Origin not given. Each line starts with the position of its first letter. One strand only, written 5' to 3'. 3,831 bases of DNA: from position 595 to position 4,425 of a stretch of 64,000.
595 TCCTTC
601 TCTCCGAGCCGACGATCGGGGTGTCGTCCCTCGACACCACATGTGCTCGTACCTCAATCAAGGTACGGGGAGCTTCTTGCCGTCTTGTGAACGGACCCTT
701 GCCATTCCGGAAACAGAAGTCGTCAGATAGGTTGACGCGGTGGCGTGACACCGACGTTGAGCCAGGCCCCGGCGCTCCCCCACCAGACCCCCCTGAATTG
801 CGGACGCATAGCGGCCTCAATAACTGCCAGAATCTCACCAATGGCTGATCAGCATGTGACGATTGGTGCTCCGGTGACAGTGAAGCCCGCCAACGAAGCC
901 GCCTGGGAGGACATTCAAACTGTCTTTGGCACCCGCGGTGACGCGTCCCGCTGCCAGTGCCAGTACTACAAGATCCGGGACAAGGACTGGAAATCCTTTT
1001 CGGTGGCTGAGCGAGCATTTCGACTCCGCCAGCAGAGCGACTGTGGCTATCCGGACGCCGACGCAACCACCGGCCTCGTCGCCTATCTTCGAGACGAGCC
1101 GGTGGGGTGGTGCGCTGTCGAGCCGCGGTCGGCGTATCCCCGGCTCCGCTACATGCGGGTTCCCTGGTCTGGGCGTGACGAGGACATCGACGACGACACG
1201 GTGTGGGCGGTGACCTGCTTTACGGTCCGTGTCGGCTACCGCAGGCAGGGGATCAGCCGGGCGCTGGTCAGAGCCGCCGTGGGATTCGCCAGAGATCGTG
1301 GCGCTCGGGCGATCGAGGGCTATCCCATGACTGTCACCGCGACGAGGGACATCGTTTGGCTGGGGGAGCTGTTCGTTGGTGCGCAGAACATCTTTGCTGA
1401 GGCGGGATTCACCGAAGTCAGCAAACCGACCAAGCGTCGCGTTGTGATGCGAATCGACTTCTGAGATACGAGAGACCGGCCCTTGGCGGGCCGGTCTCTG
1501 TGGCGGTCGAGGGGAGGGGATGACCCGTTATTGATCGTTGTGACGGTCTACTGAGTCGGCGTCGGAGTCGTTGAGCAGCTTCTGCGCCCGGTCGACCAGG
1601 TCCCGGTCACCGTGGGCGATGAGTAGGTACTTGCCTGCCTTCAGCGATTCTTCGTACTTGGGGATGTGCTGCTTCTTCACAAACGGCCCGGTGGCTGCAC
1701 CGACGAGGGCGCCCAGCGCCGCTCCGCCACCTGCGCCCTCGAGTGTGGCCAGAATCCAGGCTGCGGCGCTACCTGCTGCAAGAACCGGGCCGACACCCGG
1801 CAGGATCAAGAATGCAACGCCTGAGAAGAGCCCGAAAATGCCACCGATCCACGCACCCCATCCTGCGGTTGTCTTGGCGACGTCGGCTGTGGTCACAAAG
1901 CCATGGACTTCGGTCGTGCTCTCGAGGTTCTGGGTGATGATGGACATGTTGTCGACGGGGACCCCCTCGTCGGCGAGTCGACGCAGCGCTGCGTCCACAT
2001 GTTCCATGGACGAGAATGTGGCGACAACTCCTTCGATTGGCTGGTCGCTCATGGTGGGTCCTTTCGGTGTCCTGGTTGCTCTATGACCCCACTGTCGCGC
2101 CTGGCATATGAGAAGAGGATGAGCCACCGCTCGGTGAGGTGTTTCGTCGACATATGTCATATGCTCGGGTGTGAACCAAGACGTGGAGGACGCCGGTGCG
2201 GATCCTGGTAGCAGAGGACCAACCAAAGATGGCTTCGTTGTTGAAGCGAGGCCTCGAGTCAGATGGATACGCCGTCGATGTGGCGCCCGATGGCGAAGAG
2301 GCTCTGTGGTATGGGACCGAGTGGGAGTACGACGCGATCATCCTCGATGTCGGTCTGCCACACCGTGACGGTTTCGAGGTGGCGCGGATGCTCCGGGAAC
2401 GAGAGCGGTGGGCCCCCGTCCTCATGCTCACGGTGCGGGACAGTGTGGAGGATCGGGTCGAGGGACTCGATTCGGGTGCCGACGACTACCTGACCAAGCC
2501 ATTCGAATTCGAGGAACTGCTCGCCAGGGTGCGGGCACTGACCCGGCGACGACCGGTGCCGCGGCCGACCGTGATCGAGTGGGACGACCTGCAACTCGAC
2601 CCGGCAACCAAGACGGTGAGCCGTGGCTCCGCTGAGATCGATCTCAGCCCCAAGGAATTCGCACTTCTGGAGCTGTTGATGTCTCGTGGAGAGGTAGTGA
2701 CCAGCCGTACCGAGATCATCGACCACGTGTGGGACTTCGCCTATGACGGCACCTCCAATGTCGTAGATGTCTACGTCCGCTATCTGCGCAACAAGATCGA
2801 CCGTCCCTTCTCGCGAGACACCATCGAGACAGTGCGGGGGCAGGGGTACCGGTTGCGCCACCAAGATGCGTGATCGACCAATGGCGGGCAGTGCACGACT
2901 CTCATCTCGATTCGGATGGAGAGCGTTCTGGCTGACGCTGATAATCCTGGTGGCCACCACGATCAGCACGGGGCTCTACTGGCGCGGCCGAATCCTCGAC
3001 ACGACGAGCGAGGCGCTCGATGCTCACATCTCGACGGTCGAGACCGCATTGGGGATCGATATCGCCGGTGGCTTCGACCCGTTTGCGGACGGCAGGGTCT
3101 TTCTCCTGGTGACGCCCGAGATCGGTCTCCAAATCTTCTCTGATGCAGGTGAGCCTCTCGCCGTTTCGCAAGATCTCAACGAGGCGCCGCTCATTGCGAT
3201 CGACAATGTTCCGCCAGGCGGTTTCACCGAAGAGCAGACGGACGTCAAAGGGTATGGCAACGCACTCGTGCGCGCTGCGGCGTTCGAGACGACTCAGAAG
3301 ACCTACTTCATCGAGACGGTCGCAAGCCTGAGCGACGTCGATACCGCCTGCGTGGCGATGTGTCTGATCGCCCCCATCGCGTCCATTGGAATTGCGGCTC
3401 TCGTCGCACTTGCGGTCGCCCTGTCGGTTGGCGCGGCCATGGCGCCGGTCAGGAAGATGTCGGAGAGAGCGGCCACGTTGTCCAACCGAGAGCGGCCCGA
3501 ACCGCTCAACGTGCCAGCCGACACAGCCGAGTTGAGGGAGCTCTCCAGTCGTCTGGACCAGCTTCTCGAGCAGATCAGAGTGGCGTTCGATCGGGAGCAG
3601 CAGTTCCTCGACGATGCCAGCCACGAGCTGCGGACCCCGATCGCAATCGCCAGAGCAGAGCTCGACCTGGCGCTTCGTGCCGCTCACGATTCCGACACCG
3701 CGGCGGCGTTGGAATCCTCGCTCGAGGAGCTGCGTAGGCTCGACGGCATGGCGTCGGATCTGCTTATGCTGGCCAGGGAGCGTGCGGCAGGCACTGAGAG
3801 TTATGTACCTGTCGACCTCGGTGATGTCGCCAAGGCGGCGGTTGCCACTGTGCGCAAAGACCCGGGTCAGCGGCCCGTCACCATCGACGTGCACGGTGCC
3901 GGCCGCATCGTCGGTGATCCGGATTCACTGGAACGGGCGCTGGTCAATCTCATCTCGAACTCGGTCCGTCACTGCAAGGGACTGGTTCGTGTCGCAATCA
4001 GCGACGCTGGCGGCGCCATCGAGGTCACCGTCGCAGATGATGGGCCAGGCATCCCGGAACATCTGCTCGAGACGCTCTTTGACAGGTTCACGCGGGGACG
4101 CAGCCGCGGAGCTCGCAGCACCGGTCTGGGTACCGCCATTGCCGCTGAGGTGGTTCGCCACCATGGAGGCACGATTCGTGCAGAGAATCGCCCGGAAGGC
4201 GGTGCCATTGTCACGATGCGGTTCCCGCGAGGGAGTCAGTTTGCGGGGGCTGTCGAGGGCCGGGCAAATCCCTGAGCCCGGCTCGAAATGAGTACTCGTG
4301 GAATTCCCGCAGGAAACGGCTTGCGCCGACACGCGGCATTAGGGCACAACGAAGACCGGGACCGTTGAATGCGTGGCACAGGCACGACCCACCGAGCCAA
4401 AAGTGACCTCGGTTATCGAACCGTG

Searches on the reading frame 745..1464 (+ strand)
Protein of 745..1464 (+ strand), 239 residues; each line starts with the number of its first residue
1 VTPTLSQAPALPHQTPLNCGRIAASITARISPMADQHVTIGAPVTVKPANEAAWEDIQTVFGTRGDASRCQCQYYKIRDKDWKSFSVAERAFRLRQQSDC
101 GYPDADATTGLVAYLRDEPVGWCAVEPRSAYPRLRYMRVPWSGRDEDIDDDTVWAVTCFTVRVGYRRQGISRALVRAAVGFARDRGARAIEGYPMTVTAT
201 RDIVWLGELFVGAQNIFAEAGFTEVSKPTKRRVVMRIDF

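Call 27: search_protein_families(library=pfam, proteins=[window:745-1464:+], max_evalue=0.00001)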
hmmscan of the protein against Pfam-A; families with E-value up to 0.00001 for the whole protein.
window:745-1464:+ (239 aa): 1 family
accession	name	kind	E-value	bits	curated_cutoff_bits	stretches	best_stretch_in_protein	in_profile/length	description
PF00583.31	Acetyltransf_1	-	4.2e-08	33.9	20.7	1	78-190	5-96/116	Acetyltransferase (GNAT) family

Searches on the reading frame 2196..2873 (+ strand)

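Call 27: search_protein_families(library=pfam, proteins=[window:2196-2873:+], max_evalue=0.00001)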
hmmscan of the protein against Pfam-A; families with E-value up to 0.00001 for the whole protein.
window:2196-2873:+ (225 aa): 2 families
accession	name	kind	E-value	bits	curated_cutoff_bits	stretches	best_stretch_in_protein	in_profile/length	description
PF00072.30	Response_reg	-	1.8e-29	102.6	30.2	1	3-113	1-111/111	Response regulator receiver domain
PF00486.34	Trans_reg_C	-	1.5e-26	92.7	26.2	1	147-220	3-77/77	Transcriptional regulatory protein, C terminal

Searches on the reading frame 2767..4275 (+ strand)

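Call 27: search_protein_families(library=pfam, proteins=[window:2767-4275:+], max_evalue=0.00001)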
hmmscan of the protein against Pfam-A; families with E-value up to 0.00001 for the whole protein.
window:2767-4275:+ (502 aa): 3 families
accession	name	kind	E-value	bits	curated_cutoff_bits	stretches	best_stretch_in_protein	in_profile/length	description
PF02518.31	HATPase_c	-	8.3e-26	91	26.4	1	383-488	1-109/111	Histidine kinase-, DNA gyrase B-, and HSP90-like ATPase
PF00512.31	HisKA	-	5.8e-10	39.5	26.9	1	278-339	3-64/66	His Kinase A (phospho-acceptor) domain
PF13581.12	HATPase_c_2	-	1.6e-06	28.6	27.4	1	391-485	39-126/127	Histidine kinase-like ATPase domain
